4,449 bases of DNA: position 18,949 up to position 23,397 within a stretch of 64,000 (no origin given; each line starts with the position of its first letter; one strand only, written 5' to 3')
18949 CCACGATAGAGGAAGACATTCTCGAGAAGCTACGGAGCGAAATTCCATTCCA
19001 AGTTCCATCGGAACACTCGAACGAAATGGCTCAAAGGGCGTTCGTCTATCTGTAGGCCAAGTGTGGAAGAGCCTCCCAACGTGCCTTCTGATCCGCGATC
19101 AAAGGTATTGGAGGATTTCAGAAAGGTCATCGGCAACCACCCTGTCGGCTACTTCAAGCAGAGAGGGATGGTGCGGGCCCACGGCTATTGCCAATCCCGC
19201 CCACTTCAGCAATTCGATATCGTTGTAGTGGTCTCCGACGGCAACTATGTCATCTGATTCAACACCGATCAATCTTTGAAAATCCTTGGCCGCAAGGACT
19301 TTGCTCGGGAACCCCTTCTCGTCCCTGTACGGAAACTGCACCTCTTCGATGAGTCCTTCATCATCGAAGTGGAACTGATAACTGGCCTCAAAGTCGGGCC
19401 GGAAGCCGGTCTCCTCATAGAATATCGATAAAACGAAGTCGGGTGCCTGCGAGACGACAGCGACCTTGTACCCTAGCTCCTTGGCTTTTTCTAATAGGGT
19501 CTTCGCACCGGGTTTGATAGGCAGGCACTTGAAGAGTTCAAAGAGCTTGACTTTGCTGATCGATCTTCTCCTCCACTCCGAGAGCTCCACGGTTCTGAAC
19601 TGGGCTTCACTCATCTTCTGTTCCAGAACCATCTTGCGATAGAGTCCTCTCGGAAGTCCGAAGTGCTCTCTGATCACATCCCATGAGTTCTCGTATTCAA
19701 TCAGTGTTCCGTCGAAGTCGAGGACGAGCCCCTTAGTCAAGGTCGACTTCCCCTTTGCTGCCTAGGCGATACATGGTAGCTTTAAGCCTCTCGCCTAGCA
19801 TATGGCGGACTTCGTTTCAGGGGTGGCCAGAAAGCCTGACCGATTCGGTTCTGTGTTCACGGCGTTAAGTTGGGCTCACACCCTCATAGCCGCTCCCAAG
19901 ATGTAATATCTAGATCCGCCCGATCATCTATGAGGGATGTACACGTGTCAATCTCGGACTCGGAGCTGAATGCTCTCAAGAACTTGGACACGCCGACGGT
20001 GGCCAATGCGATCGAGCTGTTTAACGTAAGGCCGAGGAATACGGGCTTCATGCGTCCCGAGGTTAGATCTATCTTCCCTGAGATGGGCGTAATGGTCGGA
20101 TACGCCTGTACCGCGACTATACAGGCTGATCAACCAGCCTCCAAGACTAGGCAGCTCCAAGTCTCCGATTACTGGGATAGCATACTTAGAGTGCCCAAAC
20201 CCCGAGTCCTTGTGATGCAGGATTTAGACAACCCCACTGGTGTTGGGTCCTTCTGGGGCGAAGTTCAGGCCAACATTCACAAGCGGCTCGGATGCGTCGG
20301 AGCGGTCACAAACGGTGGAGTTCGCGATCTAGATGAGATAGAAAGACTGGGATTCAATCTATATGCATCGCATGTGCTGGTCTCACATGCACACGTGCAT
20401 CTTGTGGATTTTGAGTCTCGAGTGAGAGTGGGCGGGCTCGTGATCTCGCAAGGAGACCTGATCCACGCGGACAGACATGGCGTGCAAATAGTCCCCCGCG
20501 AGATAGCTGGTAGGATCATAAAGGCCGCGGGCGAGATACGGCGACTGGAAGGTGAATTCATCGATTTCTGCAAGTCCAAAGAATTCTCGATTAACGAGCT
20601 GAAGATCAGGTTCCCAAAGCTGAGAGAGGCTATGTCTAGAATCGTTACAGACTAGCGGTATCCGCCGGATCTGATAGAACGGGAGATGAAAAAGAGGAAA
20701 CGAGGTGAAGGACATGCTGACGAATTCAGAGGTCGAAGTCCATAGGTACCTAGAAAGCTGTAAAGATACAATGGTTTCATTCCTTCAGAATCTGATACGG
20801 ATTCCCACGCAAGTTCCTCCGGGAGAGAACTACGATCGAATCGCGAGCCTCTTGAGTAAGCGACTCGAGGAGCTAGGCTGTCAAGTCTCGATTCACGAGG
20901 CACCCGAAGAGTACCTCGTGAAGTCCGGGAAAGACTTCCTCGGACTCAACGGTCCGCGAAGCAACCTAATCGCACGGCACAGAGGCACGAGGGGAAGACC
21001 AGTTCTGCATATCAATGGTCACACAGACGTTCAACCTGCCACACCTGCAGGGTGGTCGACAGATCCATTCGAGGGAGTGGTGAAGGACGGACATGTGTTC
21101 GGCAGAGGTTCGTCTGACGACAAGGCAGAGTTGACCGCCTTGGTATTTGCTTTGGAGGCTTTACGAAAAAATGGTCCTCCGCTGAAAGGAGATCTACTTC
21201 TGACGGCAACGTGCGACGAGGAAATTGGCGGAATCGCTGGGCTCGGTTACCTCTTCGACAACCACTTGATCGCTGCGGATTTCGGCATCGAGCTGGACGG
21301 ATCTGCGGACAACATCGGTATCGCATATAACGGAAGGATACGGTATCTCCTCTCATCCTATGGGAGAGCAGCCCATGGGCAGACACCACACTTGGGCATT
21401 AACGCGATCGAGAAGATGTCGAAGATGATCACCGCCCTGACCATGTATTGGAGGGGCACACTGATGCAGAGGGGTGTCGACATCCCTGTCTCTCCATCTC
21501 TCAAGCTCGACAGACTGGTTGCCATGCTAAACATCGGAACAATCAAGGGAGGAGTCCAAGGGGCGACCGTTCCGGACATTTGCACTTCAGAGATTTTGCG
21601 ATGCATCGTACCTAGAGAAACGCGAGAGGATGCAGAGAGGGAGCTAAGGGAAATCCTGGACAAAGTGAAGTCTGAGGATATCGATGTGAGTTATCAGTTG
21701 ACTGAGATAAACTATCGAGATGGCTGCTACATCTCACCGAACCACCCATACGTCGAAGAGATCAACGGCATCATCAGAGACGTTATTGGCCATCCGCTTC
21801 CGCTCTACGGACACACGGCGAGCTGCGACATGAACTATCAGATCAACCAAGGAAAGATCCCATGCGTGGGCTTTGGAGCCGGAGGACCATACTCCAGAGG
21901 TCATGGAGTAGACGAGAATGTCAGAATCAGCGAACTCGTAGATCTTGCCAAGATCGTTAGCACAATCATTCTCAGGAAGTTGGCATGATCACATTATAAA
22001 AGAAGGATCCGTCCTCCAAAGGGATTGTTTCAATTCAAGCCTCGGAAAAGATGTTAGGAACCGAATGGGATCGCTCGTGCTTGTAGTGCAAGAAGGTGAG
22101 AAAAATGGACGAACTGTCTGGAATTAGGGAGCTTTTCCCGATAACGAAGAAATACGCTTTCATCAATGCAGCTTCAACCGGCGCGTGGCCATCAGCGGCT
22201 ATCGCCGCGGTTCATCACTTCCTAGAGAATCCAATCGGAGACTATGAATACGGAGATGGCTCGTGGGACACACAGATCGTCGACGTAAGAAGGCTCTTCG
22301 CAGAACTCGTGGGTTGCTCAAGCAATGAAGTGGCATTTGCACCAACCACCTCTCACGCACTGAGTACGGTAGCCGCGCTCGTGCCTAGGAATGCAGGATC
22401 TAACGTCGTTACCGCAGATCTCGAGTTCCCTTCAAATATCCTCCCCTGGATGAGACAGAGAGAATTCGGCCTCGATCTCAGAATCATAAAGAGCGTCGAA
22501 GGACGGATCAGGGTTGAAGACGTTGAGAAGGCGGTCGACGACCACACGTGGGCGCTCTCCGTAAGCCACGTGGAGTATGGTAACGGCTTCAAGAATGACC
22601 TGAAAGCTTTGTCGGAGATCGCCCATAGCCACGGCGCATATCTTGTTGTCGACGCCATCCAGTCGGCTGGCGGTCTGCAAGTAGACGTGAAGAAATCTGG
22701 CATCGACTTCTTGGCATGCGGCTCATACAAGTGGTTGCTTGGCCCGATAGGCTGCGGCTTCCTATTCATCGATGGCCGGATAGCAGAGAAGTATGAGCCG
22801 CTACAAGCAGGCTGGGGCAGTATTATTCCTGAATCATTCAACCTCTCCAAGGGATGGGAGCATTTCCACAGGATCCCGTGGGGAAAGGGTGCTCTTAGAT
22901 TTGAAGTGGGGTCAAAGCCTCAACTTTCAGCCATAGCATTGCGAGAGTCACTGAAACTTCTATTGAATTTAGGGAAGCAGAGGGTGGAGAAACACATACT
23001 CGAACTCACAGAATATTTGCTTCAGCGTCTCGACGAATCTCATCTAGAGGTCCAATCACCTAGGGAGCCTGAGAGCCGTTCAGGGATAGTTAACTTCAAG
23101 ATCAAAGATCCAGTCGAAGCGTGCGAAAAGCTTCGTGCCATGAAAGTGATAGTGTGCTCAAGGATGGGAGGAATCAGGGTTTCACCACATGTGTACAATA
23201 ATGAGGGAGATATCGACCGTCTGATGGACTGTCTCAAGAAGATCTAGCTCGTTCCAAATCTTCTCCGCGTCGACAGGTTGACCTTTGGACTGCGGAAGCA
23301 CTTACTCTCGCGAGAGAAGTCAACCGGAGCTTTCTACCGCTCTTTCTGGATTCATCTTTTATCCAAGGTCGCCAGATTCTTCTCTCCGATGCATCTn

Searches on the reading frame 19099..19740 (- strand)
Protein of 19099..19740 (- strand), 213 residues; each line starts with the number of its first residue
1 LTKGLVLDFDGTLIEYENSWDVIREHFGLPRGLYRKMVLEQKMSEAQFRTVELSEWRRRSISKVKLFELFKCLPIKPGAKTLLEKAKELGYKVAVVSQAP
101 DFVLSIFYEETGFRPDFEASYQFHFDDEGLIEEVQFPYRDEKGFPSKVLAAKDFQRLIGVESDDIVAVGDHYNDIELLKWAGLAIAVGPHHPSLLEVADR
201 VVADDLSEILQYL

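Call 62: search_protein_families(library=pfam, proteins=[window:19099-19740:-], max_evalue=0.001)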
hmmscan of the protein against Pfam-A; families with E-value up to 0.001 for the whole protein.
window:19099-19740:- (213 aa): 5 families
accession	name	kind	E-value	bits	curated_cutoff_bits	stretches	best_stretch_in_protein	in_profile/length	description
PF12710.13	HAD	-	1.8e-14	55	27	1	6-179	2-189/189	haloacid dehalogenase-like hydrolase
PF08282.18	Hydrolase_3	-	6.4e-13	49.4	20.9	1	146-203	187-244/255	haloacid dehalogenase-like hydrolase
PF00702.32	Hydrolase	-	2.7e-12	47.9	26.4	1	3-182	2-191/191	haloacid dehalogenase-like hydrolase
PF13419.12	HAD_2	-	1.2e-06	29.2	23.8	0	7-113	3-118/178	Haloacid dehalogenase-like hydrolase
PF06888.18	Put_Phosphatase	-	4e-05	23.6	27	1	5-120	3-119/234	Putative Phosphatase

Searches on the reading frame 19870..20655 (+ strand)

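Call 62: search_protein_families(library=pfam, proteins=[window:19870-20655:+], max_evalue=0.001)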
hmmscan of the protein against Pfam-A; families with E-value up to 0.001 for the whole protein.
window:19870-20655:+ (261 aa): 1 family
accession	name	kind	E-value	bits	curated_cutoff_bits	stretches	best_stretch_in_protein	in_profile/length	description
PF03737.21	RraA-like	-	1.8e-20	74.1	24.5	1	51-205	8-150/152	Aldolase/RraA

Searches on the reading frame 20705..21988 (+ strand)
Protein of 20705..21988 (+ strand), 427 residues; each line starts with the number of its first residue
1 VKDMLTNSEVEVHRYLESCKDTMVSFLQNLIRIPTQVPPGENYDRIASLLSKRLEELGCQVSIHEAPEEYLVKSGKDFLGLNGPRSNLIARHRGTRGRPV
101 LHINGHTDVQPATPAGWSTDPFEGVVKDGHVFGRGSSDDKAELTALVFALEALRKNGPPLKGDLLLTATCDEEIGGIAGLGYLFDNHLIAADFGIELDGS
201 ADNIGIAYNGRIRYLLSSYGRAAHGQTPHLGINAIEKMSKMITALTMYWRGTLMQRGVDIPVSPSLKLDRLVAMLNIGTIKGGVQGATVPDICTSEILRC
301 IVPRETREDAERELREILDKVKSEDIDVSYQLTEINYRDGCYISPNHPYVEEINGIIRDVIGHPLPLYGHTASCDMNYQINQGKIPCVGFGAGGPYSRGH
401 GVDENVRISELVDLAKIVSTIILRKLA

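Call 62: search_protein_families(library=pfam, proteins=[window:20705-21988:+], max_evalue=0.001)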
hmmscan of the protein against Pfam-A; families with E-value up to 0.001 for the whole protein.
window:20705-21988:+ (427 aa): 2 families
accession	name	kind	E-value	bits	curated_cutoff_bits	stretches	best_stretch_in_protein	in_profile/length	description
PF01546.33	Peptidase_M20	-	3.8e-29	102.5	24.6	1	103-423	2-205/206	Peptidase family M20/M25/M40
PF07687.19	M20_dimer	-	2.7e-12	47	21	1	210-324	5-105/107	Peptidase dimerisation domain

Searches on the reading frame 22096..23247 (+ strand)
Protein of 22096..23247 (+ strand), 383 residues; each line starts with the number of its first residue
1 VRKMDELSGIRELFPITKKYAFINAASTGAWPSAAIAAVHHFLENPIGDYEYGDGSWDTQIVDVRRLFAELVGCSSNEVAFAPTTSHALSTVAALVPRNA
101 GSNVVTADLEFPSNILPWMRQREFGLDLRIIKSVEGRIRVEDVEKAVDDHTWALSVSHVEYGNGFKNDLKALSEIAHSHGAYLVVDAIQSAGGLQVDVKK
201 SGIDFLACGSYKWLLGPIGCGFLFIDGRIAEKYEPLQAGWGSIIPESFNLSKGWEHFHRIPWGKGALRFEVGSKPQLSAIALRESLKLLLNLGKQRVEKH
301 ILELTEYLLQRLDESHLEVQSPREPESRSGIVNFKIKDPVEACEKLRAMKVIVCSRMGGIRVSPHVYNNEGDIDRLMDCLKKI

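Call 91: search_protein_families(library=pfam, proteins=[window:22096-23247:+], max_evalue=0.0001)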
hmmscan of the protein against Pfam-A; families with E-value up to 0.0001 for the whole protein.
window:22096-23247:+ (383 aa): 3 families
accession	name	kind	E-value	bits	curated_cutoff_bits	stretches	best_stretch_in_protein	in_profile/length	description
PF00266.25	Aminotran_5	-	1.8e-48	165.8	21.5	1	26-353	6-335/371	Aminotransferase class-V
PF22580.2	KYNU_C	-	1.9e-09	37.9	27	1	298-380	2-90/90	Kynureninase C-terminal domain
PF01041.23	DegT_DnrJ_EryC1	-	1.5e-05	24.8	19.8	1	67-196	32-154/360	DegT/DnrJ/EryC1/StrS aminotransferase family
